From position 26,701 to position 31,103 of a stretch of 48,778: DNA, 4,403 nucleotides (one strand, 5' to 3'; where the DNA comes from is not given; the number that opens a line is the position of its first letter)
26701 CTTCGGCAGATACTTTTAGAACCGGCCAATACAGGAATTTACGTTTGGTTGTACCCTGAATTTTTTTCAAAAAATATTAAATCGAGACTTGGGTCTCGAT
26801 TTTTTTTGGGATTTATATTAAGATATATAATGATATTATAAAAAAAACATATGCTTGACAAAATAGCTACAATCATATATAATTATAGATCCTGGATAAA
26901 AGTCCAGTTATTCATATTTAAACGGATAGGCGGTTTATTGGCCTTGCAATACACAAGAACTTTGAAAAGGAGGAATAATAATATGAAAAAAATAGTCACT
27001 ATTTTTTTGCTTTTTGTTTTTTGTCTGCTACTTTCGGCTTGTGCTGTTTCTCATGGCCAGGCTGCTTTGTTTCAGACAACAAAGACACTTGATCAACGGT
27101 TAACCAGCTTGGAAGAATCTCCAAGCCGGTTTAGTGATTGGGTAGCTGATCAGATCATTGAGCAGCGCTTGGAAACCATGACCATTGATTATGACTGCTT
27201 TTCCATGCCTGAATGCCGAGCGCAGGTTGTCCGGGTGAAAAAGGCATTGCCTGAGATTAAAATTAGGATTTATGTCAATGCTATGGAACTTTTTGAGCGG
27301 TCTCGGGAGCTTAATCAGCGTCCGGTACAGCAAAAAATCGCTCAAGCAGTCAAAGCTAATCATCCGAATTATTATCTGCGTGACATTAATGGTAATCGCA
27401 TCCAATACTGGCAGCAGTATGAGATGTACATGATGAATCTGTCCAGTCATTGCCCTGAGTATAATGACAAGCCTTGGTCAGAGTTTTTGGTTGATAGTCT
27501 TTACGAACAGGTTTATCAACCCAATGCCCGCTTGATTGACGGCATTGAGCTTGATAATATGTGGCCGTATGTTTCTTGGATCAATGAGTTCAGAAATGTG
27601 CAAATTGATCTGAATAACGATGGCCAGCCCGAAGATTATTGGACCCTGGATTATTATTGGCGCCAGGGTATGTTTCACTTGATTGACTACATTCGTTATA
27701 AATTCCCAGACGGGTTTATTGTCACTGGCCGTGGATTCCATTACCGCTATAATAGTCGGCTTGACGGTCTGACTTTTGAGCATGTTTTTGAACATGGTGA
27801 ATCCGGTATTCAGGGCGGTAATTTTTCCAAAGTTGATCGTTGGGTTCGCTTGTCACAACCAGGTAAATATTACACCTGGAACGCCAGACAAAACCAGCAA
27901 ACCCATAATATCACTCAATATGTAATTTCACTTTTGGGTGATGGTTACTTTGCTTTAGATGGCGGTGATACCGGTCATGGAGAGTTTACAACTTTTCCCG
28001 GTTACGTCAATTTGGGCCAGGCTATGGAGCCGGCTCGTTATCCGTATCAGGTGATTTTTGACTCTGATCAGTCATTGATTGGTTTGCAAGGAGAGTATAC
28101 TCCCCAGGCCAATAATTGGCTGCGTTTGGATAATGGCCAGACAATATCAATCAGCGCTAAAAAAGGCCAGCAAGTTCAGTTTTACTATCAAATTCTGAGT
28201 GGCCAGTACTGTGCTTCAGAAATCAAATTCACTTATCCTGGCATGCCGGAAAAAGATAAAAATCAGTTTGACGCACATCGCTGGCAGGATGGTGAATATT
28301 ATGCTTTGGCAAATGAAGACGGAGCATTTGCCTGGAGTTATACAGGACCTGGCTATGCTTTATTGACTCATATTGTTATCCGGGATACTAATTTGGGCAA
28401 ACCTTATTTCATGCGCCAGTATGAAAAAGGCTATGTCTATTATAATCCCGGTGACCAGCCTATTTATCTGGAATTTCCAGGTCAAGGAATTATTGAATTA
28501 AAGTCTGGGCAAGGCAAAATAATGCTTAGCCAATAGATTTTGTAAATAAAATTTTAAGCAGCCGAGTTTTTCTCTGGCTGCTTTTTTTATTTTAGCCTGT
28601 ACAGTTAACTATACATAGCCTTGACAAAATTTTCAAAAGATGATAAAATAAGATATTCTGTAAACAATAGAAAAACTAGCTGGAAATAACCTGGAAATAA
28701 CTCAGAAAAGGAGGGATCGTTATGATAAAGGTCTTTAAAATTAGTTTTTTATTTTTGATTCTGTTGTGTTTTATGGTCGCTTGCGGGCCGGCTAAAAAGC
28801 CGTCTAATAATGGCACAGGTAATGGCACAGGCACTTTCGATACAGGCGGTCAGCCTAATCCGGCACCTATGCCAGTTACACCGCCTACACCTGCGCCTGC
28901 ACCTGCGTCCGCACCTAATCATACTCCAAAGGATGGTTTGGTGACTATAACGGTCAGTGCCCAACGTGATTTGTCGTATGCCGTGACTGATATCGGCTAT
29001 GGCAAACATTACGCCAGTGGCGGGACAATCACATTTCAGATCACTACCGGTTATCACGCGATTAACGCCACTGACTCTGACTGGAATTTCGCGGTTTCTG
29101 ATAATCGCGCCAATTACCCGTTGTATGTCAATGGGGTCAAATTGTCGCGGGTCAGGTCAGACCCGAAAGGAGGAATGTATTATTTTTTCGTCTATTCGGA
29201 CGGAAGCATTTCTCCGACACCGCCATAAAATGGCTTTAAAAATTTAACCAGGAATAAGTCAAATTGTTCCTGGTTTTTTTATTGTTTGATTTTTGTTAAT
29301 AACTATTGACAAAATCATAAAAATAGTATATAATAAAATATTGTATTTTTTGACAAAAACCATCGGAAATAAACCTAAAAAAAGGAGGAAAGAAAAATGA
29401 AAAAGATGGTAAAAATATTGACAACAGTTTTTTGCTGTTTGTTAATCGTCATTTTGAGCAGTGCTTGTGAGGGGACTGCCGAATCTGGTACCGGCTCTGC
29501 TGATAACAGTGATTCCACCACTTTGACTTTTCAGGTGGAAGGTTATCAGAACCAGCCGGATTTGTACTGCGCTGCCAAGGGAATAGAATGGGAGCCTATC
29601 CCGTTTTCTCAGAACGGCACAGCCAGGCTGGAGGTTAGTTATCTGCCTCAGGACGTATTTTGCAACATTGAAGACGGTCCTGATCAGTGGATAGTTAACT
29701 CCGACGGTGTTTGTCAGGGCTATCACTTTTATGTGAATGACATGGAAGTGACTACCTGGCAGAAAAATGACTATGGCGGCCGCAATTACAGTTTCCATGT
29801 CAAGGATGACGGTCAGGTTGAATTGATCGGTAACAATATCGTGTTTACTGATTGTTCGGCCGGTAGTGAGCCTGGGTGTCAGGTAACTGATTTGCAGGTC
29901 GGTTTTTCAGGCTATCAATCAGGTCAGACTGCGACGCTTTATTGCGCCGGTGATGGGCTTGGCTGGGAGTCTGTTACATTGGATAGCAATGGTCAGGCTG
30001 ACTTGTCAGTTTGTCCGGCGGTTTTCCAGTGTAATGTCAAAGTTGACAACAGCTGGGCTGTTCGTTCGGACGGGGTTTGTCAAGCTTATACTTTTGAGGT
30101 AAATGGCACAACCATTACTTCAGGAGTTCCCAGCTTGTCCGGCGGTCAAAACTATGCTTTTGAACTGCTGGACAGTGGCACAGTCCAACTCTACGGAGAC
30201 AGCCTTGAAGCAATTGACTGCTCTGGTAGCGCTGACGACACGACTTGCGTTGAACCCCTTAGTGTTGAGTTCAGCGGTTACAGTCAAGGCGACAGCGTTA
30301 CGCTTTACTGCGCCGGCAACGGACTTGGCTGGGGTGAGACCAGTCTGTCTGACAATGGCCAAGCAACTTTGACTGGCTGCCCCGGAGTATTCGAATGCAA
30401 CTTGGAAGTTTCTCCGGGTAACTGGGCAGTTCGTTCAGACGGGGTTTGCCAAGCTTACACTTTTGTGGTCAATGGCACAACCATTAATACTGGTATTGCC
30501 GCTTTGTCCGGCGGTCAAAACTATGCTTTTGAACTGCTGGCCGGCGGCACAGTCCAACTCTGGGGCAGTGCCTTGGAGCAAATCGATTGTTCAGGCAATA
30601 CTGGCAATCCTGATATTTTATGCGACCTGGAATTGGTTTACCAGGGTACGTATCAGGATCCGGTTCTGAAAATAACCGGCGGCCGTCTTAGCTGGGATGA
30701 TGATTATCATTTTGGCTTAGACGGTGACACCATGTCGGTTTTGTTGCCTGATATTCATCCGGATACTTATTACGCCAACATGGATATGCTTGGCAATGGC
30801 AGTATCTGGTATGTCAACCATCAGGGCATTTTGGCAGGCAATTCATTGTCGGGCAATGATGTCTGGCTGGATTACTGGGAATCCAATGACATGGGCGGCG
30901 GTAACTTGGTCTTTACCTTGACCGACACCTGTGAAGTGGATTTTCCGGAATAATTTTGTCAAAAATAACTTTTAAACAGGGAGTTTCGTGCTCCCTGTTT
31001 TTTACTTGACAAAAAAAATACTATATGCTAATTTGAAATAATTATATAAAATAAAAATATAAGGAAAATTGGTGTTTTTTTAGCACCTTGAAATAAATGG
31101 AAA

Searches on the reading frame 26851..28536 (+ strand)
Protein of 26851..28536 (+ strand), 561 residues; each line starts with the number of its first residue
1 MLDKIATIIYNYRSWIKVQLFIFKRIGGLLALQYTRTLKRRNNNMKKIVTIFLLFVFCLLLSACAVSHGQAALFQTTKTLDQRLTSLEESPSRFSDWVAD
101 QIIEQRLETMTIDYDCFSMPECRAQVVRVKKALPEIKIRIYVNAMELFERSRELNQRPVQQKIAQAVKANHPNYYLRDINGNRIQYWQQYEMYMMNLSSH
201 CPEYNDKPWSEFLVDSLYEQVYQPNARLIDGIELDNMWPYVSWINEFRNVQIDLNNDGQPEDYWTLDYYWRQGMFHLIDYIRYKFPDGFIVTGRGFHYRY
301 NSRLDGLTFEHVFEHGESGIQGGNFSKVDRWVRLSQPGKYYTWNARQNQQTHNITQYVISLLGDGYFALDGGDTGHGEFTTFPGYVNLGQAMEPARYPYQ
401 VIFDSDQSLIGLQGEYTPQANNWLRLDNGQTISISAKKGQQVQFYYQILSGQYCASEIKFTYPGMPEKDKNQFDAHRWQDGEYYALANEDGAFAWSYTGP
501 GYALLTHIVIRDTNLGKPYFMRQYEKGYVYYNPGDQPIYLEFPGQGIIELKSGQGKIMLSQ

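Call 10: search_protein_families(library=pfam, proteins=[window:26851-28536:+], max_evalue=0.01)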
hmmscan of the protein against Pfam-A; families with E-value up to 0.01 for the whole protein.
window:26851-28536:+ (561 aa): 1 family
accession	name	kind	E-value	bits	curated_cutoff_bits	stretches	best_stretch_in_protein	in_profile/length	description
PF14885.12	GHL15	-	8.9e-14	52.5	27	1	130-397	1-258/271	Hypothetical glycosyl hydrolase family 15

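Call 76: search_protein_families(library=ncbifam, proteins=[window:26983-28536:+], max_evalue=0.01)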
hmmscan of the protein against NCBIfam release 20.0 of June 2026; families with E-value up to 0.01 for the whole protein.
window:26983-28536:+ (517 aa): 1 family
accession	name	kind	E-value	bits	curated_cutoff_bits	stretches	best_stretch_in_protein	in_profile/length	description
NF047408.1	SA0632_fam_LP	equivalog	0.0077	15.9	70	0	1-45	1-43/68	SA0632 family lipoprotein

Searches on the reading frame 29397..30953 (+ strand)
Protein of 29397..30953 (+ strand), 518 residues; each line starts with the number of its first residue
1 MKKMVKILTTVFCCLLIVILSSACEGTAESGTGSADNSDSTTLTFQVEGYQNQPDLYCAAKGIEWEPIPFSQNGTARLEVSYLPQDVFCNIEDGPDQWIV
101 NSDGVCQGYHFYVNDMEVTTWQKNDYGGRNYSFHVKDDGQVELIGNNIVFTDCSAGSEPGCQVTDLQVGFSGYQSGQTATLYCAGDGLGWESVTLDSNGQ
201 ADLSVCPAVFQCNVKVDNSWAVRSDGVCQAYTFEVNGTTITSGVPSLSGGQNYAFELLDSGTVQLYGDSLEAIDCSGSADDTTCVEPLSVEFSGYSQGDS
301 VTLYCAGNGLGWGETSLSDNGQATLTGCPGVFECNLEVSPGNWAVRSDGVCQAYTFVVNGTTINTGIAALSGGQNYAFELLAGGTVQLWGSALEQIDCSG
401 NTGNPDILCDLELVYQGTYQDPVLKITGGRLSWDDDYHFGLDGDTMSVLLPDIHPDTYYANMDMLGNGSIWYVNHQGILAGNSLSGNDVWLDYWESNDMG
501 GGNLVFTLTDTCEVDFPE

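Call 10: search_protein_families(library=pfam, proteins=[window:29397-30953:+], max_evalue=0.01)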
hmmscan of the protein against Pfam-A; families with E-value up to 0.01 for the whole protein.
window:29397-30953:+ (518 aa): 0 families

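Call 76: search_protein_families(library=ncbifam, proteins=[window:29397-30953:+], max_evalue=0.01)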
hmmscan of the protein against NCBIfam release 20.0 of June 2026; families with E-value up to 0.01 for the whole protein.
window:29397-30953:+ (518 aa): 1 family
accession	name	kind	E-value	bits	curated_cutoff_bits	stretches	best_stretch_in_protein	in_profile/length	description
NF058592.1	GxPGS_dom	subfamily_domain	0.0055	16.7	45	0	171-204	19-50/65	PGS family Ig-like domain-containing protein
